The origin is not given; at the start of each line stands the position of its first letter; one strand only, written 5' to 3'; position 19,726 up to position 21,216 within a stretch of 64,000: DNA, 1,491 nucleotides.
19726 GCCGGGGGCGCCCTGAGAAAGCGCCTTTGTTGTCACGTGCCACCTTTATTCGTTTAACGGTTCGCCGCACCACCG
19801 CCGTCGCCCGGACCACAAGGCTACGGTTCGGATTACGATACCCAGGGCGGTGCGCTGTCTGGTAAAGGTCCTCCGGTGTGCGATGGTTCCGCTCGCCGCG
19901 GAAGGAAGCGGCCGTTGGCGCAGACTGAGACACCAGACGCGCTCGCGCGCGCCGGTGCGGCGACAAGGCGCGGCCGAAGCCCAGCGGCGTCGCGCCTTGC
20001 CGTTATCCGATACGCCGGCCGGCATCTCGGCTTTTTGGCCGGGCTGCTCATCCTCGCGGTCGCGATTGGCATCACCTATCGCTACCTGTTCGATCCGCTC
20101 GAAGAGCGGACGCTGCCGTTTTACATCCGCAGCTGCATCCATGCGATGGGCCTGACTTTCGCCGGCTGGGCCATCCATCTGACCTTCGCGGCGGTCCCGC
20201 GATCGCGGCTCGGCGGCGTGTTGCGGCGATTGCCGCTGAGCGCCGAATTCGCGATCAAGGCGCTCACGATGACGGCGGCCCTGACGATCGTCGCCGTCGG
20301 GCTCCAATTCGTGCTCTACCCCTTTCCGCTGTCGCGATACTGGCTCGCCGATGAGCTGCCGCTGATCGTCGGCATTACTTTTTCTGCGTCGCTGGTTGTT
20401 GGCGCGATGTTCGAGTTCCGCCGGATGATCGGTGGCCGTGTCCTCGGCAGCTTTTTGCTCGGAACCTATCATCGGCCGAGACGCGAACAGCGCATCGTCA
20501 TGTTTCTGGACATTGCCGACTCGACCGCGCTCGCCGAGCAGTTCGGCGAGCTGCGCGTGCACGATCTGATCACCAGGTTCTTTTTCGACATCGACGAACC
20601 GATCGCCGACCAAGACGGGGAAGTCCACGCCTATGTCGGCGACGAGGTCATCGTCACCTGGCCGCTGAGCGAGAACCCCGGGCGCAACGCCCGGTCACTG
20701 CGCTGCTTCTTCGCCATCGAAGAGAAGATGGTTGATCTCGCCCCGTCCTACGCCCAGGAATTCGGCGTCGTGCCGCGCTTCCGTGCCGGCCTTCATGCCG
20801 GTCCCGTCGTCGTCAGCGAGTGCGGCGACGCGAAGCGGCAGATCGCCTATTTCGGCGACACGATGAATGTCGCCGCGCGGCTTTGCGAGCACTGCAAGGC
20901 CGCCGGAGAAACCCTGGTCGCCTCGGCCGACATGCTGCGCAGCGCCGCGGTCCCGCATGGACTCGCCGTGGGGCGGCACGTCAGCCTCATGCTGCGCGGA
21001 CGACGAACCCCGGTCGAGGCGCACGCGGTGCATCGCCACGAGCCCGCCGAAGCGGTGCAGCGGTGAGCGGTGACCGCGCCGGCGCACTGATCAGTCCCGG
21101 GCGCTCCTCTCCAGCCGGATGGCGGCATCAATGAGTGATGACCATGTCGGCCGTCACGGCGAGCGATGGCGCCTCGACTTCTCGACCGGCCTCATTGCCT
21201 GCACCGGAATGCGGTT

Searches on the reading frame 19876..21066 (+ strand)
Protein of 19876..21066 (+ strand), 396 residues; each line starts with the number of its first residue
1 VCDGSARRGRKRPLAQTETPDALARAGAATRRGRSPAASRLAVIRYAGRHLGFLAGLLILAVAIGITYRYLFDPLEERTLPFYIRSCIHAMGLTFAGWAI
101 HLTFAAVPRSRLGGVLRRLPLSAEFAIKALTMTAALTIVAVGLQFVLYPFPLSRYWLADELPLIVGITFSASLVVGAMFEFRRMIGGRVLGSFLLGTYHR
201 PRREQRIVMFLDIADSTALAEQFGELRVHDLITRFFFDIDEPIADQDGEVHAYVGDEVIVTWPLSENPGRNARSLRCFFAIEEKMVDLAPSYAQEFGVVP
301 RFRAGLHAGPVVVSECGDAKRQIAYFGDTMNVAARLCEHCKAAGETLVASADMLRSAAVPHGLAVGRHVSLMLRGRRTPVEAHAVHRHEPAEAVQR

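Call 97: search_protein_families(library=pfam, max_evalue=0.00001, proteins=[window:19876-21066:+])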
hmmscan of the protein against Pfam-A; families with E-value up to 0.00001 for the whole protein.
window:19876-21066:+ (396 aa): 1 family
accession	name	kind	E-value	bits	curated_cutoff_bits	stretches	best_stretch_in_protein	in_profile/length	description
PF00211.25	Guanylate_cyc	-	1.1e-12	48.4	21.9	1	205-339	8-139/183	Adenylate and Guanylate cyclase catalytic domain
